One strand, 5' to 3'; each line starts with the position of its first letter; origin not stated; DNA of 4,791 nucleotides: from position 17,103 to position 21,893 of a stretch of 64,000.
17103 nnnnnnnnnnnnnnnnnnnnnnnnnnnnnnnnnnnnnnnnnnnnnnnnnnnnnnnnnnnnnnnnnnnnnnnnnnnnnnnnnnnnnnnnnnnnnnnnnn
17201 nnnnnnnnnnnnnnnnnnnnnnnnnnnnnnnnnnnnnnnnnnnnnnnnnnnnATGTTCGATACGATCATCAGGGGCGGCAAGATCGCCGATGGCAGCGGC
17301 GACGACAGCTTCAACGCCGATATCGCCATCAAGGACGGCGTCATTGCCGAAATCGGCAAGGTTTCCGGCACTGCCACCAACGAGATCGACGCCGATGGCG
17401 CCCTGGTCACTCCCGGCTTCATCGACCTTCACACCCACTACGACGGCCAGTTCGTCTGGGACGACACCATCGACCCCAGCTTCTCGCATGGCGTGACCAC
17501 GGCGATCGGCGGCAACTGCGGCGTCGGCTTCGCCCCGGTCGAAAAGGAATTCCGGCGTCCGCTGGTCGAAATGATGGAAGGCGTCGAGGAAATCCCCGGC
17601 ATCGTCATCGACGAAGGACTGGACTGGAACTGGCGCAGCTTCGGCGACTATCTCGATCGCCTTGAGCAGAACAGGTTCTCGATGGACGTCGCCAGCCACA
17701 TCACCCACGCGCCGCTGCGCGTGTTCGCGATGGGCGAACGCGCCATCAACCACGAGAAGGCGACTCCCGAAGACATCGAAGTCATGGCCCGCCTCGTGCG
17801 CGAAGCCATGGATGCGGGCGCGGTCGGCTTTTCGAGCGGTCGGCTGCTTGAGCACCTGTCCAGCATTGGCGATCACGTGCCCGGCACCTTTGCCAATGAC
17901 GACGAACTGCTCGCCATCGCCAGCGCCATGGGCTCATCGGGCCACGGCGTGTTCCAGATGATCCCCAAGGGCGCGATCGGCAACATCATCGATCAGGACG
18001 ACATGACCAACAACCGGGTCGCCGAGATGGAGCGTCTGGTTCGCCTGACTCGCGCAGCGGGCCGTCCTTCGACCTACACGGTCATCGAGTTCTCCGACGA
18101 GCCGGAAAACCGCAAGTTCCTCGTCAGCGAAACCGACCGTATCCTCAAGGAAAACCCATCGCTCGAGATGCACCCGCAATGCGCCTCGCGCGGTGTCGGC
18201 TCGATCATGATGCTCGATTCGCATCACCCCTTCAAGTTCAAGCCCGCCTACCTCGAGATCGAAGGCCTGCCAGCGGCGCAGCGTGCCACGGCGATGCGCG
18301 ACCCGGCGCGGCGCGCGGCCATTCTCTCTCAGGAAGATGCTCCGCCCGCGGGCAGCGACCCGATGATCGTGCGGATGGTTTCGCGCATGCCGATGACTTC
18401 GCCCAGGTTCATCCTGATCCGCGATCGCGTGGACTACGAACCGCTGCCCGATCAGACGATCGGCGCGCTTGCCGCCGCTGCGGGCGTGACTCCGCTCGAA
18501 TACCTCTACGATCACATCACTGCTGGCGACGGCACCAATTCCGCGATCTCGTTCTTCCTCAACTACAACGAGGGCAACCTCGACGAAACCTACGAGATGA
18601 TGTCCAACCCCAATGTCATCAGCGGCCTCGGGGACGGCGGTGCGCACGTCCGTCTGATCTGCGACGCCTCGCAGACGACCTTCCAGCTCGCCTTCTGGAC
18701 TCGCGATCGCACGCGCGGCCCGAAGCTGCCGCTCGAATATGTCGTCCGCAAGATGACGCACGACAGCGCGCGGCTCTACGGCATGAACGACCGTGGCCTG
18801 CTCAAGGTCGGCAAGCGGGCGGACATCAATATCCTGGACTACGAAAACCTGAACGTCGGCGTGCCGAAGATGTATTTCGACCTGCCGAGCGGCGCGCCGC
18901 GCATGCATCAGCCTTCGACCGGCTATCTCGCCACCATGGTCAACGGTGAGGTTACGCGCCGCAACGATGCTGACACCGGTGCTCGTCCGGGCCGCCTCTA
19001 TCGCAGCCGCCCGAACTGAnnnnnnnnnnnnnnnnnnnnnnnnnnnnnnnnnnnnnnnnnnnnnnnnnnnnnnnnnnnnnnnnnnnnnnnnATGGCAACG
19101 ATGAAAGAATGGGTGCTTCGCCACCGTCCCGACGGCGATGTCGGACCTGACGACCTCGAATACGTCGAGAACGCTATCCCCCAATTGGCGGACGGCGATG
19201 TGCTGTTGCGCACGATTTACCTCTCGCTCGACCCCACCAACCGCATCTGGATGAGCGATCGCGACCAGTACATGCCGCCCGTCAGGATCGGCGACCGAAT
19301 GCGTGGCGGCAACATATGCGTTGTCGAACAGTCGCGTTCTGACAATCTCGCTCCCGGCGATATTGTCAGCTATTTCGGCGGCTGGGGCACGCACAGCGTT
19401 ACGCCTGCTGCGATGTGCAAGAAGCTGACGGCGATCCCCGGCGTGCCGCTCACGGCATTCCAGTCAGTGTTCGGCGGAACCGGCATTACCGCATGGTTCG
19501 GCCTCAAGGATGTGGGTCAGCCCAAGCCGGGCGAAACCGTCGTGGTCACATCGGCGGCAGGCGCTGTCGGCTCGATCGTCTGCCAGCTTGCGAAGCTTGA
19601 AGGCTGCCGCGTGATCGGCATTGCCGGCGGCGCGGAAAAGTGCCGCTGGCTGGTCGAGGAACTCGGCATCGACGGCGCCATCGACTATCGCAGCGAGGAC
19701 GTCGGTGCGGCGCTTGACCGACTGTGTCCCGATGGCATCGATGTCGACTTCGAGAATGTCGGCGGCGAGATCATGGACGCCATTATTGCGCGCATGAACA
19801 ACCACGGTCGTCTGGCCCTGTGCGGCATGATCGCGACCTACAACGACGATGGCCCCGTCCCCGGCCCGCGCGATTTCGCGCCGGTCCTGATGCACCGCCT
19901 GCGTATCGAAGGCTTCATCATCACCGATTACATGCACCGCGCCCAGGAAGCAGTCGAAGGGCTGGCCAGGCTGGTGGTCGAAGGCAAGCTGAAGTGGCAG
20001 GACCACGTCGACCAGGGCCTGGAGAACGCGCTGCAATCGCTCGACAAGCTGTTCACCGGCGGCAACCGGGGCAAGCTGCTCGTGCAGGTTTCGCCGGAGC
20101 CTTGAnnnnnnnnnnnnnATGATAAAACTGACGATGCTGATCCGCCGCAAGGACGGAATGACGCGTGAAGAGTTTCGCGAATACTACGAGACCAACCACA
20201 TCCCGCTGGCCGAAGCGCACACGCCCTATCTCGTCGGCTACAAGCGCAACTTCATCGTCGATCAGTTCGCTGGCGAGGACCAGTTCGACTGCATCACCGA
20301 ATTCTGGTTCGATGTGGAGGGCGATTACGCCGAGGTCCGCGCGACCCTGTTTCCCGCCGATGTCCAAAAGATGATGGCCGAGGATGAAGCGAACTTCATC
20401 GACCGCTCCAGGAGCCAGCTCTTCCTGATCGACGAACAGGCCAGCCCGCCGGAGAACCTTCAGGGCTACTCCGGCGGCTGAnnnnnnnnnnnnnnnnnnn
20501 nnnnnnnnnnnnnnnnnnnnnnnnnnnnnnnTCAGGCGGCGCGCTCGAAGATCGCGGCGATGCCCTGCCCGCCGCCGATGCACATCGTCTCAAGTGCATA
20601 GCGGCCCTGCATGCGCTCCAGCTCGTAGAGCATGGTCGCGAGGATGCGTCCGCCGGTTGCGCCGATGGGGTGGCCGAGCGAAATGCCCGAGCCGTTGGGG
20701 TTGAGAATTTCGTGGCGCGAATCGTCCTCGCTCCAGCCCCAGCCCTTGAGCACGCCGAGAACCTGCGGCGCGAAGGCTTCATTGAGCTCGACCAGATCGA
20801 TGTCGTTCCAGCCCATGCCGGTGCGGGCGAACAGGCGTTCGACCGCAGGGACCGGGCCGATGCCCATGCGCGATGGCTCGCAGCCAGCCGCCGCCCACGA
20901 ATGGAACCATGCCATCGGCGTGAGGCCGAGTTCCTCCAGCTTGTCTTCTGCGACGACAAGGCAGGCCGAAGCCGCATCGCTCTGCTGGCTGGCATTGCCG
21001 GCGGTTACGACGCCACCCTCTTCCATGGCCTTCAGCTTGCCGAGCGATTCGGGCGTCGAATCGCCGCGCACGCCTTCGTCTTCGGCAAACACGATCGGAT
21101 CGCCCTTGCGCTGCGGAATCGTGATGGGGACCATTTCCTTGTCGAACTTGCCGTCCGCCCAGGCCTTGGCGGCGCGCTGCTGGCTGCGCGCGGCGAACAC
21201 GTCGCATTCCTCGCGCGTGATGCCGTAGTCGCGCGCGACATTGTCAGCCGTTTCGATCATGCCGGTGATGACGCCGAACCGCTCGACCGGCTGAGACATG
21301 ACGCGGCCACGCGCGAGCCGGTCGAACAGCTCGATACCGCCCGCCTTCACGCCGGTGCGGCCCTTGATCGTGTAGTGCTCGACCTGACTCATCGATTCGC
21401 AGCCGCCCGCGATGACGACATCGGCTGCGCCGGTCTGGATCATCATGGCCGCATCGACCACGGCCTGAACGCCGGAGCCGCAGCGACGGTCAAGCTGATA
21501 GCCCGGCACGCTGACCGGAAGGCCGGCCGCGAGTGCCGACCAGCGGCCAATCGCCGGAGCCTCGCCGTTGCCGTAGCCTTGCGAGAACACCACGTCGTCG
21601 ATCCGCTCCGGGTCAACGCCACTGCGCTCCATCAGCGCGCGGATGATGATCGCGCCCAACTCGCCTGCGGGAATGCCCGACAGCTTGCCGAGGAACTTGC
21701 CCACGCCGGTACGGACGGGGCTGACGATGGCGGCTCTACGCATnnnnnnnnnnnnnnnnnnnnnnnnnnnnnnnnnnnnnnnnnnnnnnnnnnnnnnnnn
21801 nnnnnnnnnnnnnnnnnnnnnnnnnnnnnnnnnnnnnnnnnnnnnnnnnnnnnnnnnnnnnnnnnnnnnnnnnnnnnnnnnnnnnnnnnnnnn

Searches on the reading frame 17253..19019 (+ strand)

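Call 9: search_protein_families(library=pfam, proteins=[window:17253-19019:+], max_evalue=0.00001)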
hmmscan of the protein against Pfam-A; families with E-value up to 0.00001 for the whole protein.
window:17253-19019:+ (588 aa): 2 families
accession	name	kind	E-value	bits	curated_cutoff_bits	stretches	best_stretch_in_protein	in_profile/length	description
PF07969.17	Amidohydro_3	-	2.9e-41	142.9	29.7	1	44-568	2-471/472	Amidohydrolase family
PF01979.26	Amidohydro_1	-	1.1e-11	45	25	0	485-548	266-334/345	Amidohydrolase family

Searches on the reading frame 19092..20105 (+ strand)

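Call 9: search_protein_families(library=pfam, proteins=[window:19092-20105:+], max_evalue=0.00001)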
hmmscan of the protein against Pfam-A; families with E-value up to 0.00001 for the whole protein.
window:19092-20105:+ (337 aa): 3 families
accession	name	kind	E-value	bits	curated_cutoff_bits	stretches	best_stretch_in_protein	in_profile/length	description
PF16884.10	ADH_N_2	-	1.7e-34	118.4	31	1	5-111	1-107/108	N-terminal domain of oxidoreductase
PF00107.32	ADH_zinc_N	-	1.6e-20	73.8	31.8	1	158-289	1-125/129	Zinc-binding dehydrogenase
PF13602.12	ADH_zinc_N_2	-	9.7e-10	39.9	27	1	191-331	1-134/134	Zinc-binding dehydrogenase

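Call 27: search_protein_families(library=ncbifam, proteins=[window:19092-20105:+], max_evalue=0.00001)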
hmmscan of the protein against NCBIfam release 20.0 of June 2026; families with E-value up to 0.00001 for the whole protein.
window:19092-20105:+ (337 aa): 13 families
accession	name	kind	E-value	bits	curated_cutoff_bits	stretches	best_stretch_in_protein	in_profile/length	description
NF058644.1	CurcmRedCuraProt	equivalog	2.6e-106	355.5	440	1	6-335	2-335/336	NADPH-dependent curcumin/dihydrocurcumin reductase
TIGR02825.1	B4_12hDH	equivalog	1.6e-64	218.4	579.85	1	4-331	3-326/327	leukotriene B4 12-hydroxydehydrogenase/15-oxo-prostaglandin 13-reductase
TIGR02824.1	quinone_pig3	subfamily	1e-20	74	296.8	1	18-277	11-264/325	putative NAD(P)H quinone oxidoreductase, PIG3 family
TIGR02823.1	oxido_YhdH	subfamily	1.3e-12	47.2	297.25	1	31-332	23-323/324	acrylyl-CoA reductase family protein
NF051456.1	acrylyl_AcuI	equivalog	1.9e-12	46.7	440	1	76-333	67-324/325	acrylyl-CoA reductase (NADPH)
NF008024.0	PRK10754.1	subfamily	3.8e-12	45.9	348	1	85-256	78-245/327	NADPH:quinone reductase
NF041183.1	Pks2_ls1_myc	equivalog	5.2e-12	43.5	2400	1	93-334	1494-1730/2086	sulfolipid-1 biosynthesis phthioceranic/hydroxyphthioceranic acid synthase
TIGR02817.1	adh_fam_1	subfamily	1.8e-09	37.5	284.05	1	130-246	127-248/336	zinc-binding alcohol dehydrogenase family protein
NF010344.0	PRK13771.1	subfamily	1.3e-08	34.2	349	1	143-333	159-333/334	putative alcohol dehydrogenase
NF041172.1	AcrlCoa_red_Thmprot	equivalog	2.1e-07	30.2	500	1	137-248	154-259/334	acryloyl-CoA reductase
NF003808.0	PRK05396.1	equivalog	2.6e-07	29.9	380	1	147-249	164-267/341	L-threonine 3-dehydrogenase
TIGR01751.1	crot-CoA-red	equivalog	1.2e-06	27.6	378.55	0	143-204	186-246/398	crotonyl-CoA carboxylase/reductase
TIGR00692.1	tdh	equivalog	8.7e-06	25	458.35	0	145-247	160-263/340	L-threonine 3-dehydrogenase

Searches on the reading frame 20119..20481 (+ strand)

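Call 9: search_protein_families(library=pfam, proteins=[window:20119-20481:+], max_evalue=0.00001)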
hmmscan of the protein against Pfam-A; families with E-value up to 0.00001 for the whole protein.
window:20119-20481:+ (120 aa): 1 family
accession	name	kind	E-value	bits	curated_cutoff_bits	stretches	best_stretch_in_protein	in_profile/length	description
PF07110.17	EthD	-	2.8e-14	54.5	22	1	11-97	1-96/96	EthD domain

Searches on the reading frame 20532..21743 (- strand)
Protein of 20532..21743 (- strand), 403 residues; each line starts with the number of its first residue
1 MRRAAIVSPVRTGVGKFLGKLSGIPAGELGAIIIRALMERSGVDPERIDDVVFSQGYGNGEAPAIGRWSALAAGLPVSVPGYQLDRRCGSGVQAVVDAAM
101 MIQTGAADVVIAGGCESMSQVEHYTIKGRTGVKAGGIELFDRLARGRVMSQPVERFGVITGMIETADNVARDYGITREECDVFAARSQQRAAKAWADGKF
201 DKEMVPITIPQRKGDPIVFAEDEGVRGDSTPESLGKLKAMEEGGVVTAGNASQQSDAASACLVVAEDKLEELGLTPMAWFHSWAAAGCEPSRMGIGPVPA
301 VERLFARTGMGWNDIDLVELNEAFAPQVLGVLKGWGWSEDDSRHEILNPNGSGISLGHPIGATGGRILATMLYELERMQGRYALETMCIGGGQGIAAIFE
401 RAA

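Call 9: search_protein_families(library=pfam, proteins=[window:20532-21743:-], max_evalue=0.00001)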
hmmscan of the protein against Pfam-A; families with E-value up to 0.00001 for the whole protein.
window:20532-21743:- (403 aa): 2 families
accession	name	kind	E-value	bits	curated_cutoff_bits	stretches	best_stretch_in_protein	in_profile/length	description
PF00108.29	Thiolase_N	-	8.6e-68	229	26.4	1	5-267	2-260/260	Thiolase, N-terminal domain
PF02803.24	Thiolase_C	-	4e-39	133.5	27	1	275-401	2-123/123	Thiolase, C-terminal domain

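Call 27: search_protein_families(library=ncbifam, proteins=[window:20532-21743:-], max_evalue=0.00001)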
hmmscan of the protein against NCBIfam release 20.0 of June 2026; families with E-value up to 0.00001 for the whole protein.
window:20532-21743:- (403 aa): 38 families (the best 25 are shown)
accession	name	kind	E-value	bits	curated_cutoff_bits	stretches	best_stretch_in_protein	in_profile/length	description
NF004853.0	PRK06205.1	subfamily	8.9e-198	657.2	551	1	1-402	1-403/404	acetyl-CoA C-acetyltransferase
TIGR01930.1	AcCoA-C-Actrans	subfamily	9.2e-124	413.3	240.55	1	6-400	1-385/385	acetyl-CoA C-acyltransferase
NF006552.0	PRK09051.1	subfamily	2e-114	382.9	565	1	4-401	6-394/395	beta-ketothiolase BktB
NF006551.0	PRK09050.1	subfamily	1.4e-113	380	605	1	1-401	1-400/401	3-oxoadipyl-CoA thiolase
NF042999.1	bketothiol_BktB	equivalog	4.4e-112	375.2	725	1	3-401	4-393/394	beta-ketothiolase BktB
TIGR02430.1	pcaF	equivalog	1.9e-110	369.6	597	1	3-401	2-399/400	3-oxoadipyl-CoA thiolase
NF004206.0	PRK05656.1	subfamily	6.6e-106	354.6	688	1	2-401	2-392/392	acetyl-CoA C-acetyltransferase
NF006001.0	PRK08131.1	equivalog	5.9e-103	344.9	622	1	3-402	3-400/401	3-oxoadipyl-CoA thiolase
NF005865.0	PRK07801.1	equivalog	6.1e-94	315.4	591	1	1-401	1-381/382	acetyl-CoA C-acetyltransferase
NF005494.0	PRK07108.1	equivalog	1.2e-90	304.3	615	1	1-400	1-390/392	acetyl-CoA C-acyltransferase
NF005805.0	PRK07661.1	equivalog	2e-90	303.5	633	1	1-401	1-390/391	acetyl-CoA C-acetyltransferase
NF005077.0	PRK06504.1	subfamily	7.3e-90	301.9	590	1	1-401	1-389/390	acetyl-CoA C-acetyltransferase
NF006553.0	PRK09052.1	equivalog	2.5e-89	300.1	567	1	3-401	7-398/399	acetyl-CoA C-acyltransferase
NF006086.0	PRK08235.1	equivalog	7.5e-89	298.5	526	1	1-399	1-390/393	acetyl-CoA C-acetyltransferase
NF006510.0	PRK08947.1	equivalog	2.4e-88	296.7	519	1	1-401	1-386/387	acetyl-CoA C-acyltransferase FadA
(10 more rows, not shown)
